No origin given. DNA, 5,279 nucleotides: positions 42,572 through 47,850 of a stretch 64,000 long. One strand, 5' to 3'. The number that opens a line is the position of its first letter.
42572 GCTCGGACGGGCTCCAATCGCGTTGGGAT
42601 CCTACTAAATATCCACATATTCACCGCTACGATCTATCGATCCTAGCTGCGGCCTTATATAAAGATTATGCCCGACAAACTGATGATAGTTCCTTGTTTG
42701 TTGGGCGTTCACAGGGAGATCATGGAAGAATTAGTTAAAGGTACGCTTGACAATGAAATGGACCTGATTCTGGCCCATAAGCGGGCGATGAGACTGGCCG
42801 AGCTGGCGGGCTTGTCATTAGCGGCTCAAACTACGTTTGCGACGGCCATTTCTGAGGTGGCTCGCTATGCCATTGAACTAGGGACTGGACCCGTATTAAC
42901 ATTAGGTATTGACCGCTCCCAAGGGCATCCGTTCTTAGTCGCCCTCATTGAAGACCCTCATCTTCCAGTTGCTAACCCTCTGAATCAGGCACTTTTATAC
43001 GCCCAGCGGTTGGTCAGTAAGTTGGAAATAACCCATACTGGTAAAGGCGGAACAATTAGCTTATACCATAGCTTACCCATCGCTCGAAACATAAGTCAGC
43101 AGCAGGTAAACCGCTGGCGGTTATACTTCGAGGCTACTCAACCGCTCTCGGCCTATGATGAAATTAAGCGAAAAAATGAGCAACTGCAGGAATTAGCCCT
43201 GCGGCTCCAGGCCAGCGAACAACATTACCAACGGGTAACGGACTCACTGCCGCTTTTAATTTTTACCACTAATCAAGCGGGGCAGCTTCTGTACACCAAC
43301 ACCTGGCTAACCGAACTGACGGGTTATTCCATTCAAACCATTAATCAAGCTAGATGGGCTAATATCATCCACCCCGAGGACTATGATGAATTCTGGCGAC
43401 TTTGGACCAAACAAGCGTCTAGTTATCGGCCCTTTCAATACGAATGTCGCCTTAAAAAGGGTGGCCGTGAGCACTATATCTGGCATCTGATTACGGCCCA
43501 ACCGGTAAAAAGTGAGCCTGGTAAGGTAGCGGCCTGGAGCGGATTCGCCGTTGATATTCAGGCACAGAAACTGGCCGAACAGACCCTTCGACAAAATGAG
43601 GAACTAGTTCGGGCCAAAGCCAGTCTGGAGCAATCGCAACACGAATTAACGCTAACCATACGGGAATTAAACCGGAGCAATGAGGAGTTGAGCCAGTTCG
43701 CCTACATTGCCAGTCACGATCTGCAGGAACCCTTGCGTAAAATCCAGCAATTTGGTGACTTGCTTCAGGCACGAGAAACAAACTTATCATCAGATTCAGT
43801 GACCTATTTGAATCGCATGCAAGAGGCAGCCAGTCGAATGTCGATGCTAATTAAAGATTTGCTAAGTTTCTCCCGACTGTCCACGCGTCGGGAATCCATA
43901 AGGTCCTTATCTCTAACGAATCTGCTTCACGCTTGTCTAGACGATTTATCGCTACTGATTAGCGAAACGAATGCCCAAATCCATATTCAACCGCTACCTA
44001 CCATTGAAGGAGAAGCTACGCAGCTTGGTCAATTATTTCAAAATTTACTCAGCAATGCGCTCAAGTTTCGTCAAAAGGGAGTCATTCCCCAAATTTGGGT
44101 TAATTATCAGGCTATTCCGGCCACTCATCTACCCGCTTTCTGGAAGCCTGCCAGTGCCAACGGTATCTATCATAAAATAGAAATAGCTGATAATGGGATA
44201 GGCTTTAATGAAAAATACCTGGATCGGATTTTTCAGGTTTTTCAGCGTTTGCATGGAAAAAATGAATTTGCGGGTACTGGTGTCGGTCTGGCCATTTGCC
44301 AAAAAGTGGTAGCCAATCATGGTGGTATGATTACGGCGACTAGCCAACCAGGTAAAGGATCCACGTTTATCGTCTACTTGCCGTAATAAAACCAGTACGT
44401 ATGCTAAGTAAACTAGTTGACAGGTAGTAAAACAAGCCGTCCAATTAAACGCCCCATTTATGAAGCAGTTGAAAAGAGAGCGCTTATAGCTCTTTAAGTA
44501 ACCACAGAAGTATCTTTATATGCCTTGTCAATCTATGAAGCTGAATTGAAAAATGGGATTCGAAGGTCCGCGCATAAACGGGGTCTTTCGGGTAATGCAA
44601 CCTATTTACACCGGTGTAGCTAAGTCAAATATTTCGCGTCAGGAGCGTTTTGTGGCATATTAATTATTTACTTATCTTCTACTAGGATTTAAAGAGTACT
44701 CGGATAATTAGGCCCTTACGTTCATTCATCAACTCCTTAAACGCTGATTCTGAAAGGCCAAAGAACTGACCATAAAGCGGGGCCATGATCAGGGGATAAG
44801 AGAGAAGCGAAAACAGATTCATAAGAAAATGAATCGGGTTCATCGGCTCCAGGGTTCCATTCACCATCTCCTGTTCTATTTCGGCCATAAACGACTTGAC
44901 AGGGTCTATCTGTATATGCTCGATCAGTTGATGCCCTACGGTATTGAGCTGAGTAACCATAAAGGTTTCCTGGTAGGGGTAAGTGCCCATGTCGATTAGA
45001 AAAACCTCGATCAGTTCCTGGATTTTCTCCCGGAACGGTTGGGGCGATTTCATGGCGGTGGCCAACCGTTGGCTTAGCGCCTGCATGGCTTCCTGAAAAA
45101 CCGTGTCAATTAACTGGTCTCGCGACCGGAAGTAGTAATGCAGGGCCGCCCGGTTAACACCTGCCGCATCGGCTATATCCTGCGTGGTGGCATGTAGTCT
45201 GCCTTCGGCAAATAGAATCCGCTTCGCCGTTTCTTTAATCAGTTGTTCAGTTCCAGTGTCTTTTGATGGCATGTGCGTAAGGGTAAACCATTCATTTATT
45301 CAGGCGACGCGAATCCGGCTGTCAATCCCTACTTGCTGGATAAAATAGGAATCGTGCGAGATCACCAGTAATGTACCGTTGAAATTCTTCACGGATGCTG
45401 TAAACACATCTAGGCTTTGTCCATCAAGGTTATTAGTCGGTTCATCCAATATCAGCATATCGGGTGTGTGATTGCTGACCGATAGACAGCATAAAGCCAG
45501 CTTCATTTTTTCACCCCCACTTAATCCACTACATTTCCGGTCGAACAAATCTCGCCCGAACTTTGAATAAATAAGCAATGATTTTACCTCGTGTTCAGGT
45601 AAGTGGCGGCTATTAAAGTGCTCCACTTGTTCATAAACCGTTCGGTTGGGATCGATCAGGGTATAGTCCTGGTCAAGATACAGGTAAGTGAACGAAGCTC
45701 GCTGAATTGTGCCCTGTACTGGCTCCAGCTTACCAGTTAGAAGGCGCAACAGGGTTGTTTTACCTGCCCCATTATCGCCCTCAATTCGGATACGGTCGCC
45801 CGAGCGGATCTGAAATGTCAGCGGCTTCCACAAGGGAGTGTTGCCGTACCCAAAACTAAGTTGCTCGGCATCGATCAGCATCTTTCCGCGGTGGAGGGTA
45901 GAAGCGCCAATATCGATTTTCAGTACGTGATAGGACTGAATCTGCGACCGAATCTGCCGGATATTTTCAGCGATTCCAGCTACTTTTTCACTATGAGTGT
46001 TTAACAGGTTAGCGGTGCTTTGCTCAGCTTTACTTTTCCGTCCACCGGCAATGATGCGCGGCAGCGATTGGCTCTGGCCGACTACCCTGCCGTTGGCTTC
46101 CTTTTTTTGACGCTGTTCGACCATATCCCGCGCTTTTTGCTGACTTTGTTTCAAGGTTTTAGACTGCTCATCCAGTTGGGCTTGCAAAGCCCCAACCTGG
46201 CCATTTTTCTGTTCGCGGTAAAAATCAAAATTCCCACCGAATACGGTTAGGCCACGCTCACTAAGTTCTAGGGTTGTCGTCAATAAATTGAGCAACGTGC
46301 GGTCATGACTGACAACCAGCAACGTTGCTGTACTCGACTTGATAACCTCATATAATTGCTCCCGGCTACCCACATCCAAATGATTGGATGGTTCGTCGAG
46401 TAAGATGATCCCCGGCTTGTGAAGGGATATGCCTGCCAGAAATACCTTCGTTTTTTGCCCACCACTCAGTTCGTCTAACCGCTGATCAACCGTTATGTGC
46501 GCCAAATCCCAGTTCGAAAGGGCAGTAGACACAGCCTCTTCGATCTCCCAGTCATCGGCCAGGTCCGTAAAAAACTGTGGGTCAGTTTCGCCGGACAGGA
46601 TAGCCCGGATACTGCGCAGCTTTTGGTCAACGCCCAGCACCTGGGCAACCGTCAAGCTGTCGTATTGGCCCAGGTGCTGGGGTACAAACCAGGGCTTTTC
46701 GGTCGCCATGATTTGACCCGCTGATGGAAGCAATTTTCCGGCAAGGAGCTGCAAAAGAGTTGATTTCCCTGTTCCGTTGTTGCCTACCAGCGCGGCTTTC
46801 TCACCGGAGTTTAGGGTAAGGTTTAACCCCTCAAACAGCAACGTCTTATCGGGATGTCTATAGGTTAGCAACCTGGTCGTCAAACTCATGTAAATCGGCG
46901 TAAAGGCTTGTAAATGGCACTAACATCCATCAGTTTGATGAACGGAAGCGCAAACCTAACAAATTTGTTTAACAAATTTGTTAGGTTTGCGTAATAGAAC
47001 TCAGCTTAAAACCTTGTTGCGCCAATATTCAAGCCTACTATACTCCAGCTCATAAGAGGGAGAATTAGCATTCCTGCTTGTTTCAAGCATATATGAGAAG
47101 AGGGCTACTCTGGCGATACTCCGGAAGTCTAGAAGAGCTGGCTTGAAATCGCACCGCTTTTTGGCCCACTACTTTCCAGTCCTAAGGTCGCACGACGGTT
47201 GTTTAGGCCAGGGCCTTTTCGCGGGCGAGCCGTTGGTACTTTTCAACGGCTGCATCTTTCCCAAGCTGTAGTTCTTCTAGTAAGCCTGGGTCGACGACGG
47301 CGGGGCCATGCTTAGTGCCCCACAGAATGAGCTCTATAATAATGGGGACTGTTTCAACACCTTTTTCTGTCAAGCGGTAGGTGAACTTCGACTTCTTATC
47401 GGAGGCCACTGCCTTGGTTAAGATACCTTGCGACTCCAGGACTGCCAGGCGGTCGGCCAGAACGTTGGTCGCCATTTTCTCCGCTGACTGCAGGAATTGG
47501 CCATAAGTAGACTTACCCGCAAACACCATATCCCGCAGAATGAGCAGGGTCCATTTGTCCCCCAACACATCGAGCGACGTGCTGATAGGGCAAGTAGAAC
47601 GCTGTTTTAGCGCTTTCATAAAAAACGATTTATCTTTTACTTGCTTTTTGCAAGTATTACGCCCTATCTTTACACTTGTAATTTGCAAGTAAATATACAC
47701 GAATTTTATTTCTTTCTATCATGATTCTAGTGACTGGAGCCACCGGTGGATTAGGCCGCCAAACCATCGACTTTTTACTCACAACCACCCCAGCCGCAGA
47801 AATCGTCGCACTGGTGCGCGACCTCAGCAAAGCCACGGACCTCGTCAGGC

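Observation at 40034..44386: RsbR-RsbS-RsbT stressosome operon wired to a GHKL-PP2C fusion and an orphan histidine kinase instead of a sigma-B cascade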

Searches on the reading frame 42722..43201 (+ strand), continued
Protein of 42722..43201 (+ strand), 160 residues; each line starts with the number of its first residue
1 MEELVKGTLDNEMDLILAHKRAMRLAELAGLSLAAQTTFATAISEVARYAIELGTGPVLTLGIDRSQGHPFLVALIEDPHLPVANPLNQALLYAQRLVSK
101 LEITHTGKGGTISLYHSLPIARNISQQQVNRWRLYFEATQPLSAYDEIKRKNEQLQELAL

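Call 76: search_protein_families(library=ncbifam, proteins=[window:42722-43201:+, P0265], max_evalue=1)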
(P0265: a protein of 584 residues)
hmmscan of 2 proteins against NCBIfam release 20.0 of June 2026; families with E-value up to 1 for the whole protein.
window:42722-43201:+ (160 aa): 3 families
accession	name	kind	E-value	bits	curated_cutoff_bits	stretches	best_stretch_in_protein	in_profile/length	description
NF041045.1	RsbA_anti_sig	subfamily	0.011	15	210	1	11-87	187-259/303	anti-sigma factor RsbA family regulatory protein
NF037950.1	spanin2_1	subfamily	0.044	14.1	100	0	17-48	68-97/130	bacteriophage spanin2 family protein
TIGR02379.1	ECA_wecE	subfamily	0.14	10.8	434.85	1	114-150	243-279/376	dTDP-4-amino-4,6-dideoxy-D-glucose transaminase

P0265 (584 aa): 97 families (the best 25 are shown)
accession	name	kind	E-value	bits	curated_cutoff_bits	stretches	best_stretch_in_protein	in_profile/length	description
NF041880.1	EPS_EpsF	equivalog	9.3e-58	195.9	900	2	198-580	121-490/492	response regulator EpsF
NF047465.1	hybrid_HK_LvrA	exception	1.8e-47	161.9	1200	1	338-581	573-816/819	hybrid histidine kinase/response regulator LvrA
NF046044.1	PnpS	equivalog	9e-45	153.3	400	3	357-581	164-389/390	two-component system histidine kinase PnpS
TIGR02966.1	phoR_proteo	equivalog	1.1e-40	139.7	334.2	2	367-580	115-332/333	phosphate regulon sensor histidine kinase PhoR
NF006800.0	PRK09303.1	equivalog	1.6e-36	126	342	2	341-581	130-375/383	histidine kinase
NF033092.0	HK_WalK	equivalog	9.7e-36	123.5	725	2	361-581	367-592/594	cell wall metabolism sensor histidine kinase WalK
TIGR02956.1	TMAO_torS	equivalog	4.8e-34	117.6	676.5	2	339-582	423-681/967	TMAO reductase system sensor histidine kinase/response regulator TorS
NF047874.1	MASE3_PAS_HK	subfamily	6.2e-33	114.5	560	1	179-583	228-625/655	MASE3 domain-containing sensor histidine kinase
NF008302.0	PRK11091.1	equivalog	7.6e-32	110.4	838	2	160-583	92-505/779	aerobic respiration two-component sensor histidine kinase ArcB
NF052573.1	HisKinEspAMyxo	equivalog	1.8e-31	109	1400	2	411-583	436-611/755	serine histidine kinase EspA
NF008312.0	PRK11100.1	equivalog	2.8e-29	102.3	356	2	353-577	244-468/477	two-component system sensor histidine kinase CreC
NF008099.0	PRK10841.1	equivalog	9.8e-27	93.1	920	2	363-578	467-685/949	two-component system sensor histidine kinase RcsC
NF045595.1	HK_scytonemin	equivalog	1e-26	93.5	865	1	208-580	271-632/637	scytonemin biosynthesis sensor histidine kinase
NF041735.1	hist_kin_RppB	equivalog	1.2e-26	93.5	400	1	359-581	209-437/438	two-component system sensor histidine kinase RppB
NF011874.0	PRK15347.1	equivalog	3.6e-26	91.5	852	1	339-581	371-612/921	two component system sensor kinase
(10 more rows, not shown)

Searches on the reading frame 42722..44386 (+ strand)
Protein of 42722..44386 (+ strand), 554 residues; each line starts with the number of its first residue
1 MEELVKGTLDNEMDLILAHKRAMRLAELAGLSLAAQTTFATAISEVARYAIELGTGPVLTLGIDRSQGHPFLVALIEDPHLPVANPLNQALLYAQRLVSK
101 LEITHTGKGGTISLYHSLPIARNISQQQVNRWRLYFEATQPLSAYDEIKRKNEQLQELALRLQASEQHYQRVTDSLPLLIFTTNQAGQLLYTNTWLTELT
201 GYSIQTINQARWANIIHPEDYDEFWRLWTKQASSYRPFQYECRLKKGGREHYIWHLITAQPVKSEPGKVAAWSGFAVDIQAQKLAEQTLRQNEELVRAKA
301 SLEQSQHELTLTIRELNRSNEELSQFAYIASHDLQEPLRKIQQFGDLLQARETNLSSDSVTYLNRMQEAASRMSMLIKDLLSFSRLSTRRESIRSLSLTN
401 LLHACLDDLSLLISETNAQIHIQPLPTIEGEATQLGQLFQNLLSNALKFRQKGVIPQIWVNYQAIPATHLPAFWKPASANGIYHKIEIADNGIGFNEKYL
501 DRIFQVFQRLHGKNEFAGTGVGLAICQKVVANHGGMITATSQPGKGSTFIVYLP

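Call 3: search_protein_families(library=pfam, proteins=[window:42722-44386:+], max_evalue=0.01)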
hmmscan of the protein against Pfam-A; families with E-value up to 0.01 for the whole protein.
window:42722-44386:+ (554 aa): 7 families
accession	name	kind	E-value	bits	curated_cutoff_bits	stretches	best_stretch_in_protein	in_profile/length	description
PF02518.31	HATPase_c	-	8.9e-23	81.3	26.4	1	431-554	2-108/111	Histidine kinase-, DNA gyrase B-, and HSP90-like ATPase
PF00512.31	HisKA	-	1.6e-10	41.3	26.9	1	323-387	2-64/66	His Kinase A (phospho-acceptor) domain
PF08447.18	PAS_3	-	5.2e-08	33.5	25.6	1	194-275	6-88/89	PAS fold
PF13426.13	PAS_9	-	5.7e-07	30.2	27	1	180-280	4-102/103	PAS domain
PF08448.16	PAS_4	-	2.2e-06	28.3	23.1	1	174-283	2-109/110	PAS fold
PF00989.32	PAS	-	1.7e-05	25.2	22.6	1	167-279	1-113/113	PAS fold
PF13188.13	PAS_8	-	0.0023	18.2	21.8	1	168-226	2-60/65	PAS domain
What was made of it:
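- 43220..43570 (+): PAS domain of the kinase (aa 167-283). Pfam PAS_3 5e-8, PAS_9 and PAS_4, plus PAS (aa 167-279) (call 3).
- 43688..44386 (+): Transmitter module: HisKA (aa 323-387, H-box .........) and HATPase_c (aa 431-554), followed by the stop codon. Pfam HisKA 1.6e-10 and HATPase_c 9e-23 (call 3).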

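Call 4: search_protein_families(library=ncbifam, proteins=[window:42722-44386:+], max_evalue=0.01)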
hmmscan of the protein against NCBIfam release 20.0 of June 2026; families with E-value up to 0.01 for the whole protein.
window:42722-44386:+ (554 aa): 78 families (the best 25 are shown)
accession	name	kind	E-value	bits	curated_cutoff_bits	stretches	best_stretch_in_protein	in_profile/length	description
NF041880.1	EPS_EpsF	equivalog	3.3e-43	147.9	900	2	313-554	264-492/492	response regulator EpsF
NF047465.1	hybrid_HK_LvrA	exception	1.2e-41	142.7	1200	1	308-554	585-817/819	hybrid histidine kinase/response regulator LvrA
NF046044.1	PnpS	equivalog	1.5e-38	132.9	400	1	313-554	160-390/390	two-component system histidine kinase PnpS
TIGR02966.1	phoR_proteo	equivalog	1.6e-32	112.9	334.2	1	284-552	73-332/333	phosphate regulon sensor histidine kinase PhoR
TIGR02956.1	TMAO_torS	equivalog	2.6e-28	98.7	676.5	1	283-554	424-681/967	TMAO reductase system sensor histidine kinase/response regulator TorS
NF008302.0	PRK11091.1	equivalog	3e-28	98.5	838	1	315-553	275-503/779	aerobic respiration two-component sensor histidine kinase ArcB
NF033092.0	HK_WalK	equivalog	1e-27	97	725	1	313-554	362-593/594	cell wall metabolism sensor histidine kinase WalK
NF047874.1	MASE3_PAS_HK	subfamily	1.7e-26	93.2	560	2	441-554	526-624/655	MASE3 domain-containing sensor histidine kinase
NF008318.0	PRK11107.1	equivalog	2.3e-26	92.2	890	1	308-552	278-515/920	two-component sensor histidine kinase BarA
NF041735.1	hist_kin_RppB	equivalog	9.1e-26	90.6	400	1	311-554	204-438/438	two-component system sensor histidine kinase RppB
NF045911.1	TCSHisKinNblS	equivalog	1.4e-25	89.7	1000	1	304-551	366-616/621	two-component system sensor histidine kinase NblS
NF052574.1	HisKinEspCMyxo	equivalog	3.3e-25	88.4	1200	1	351-554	448-636/785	serine histidine kinase EspC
NF010411.0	PRK13837.1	equivalog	1.1e-24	86.6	647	1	356-554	482-674/828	two-component system VirA-like sensor kinase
NF046020.1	HisKinCckABruc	equivalog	4.5e-24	84.3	1000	1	326-554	483-706/868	cell cycle histidine kinase CckA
NF008468.0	PRK11360.1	equivalog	2.1e-23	82.6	646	1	331-554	404-607/616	two-component system sensor histidine kinase AtoS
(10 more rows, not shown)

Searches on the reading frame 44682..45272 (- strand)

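Call 3: search_protein_families(library=pfam, proteins=[window:44682-45272:-], max_evalue=0.01)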
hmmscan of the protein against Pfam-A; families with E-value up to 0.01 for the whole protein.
window:44682-45272:- (196 aa): 1 family
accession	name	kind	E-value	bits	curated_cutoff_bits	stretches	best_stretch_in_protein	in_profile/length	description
PF00440.29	TetR_N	-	2e-10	40.7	24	1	16-56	5-45/47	Bacterial regulatory proteins, tetR family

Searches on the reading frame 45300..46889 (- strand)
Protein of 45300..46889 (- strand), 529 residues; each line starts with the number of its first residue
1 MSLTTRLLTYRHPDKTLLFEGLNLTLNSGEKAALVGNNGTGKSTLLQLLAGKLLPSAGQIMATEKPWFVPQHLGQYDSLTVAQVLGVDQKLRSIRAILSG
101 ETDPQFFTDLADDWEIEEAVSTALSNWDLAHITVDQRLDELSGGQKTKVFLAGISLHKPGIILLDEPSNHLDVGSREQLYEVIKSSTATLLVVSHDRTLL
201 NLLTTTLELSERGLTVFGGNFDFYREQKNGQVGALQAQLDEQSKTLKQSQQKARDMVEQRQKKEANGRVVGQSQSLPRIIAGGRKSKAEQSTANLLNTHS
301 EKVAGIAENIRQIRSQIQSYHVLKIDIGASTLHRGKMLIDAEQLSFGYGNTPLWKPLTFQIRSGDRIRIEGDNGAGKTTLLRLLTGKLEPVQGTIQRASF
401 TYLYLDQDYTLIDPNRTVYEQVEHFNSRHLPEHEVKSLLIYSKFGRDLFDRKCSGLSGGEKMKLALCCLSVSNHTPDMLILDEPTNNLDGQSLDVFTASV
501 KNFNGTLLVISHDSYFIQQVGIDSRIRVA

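Call 3: search_protein_families(library=pfam, proteins=[window:45300-46889:-], max_evalue=0.01)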
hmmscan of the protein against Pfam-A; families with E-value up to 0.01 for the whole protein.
window:45300-46889:- (529 aa): 28 families (the best 25 are shown)
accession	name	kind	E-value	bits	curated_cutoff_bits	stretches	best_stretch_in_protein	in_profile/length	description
PF00005.33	ABC_tran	-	1.6e-47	162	25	2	20-169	2-137/137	ABC transporter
PF13304.12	AAA_21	-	2.3e-13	51.3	27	1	124-200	221-303/304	AAA domain, putative AbiEii toxin, Type IV TA system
PF02463.25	SMC_N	-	2.1e-11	44.1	40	2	139-207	135-209/220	RecF/RecN/SMC N terminal domain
PF13401.12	AAA_22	-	4.3e-07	30.7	27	0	369-428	10-64/130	AAA domain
PF13555.12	AAA_29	-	4.4e-07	30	27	1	20-47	13-40/61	P-loop containing region of AAA domain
PF00350.29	Dynamin_N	-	4.9e-07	30.4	27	1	33-200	2-143/168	Dynamin family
PF13558.12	SbcC_Walker_B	-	7.5e-07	29.8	27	0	449-493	26-81/90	SbcC/RAD50-like, Walker B motif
PF13476.12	AAA_23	-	3e-06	28.4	27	0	369-385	24-40/201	AAA domain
PF02367.23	TsaE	-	1.1e-05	25.8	26.6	1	358-403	15-59/128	Threonylcarbamoyl adenosine biosynthesis protein TsaE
PF13191.12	AAA_16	-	1.8e-05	25.8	32.6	0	32-100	27-85/167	AAA ATPase domain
PF01926.29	MMR_HSR1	-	2.8e-05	24.6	21.9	0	32-65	2-35/113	50S ribosome-binding GTPase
PF03193.22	RsgA_GTPase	-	6.8e-05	23.2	30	0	26-60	104-137/174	RsgA GTPase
PF05729.18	NACHT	-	7.1e-05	23.1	26.7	0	367-388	3-24/167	NACHT domain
PF13238.12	AAA_18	-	8.2e-05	23.5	29.4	0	367-435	1-68/128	AAA domain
PF13166.12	AAA_13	-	0.0002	20.6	36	0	371-400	23-53/713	AAA domain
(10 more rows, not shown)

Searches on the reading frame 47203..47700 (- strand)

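Call 65: search_protein_families(library=pfam, proteins=[window:47203-47700:-], max_evalue=0.0001)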
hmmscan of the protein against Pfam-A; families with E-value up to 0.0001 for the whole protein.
window:47203-47700:- (165 aa): 1 family
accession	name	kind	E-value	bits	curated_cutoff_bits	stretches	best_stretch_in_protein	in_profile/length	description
PF01638.23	HxlR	-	3.5e-16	59.3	20.8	1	45-132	1-87/91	HxlR-like helix-turn-helix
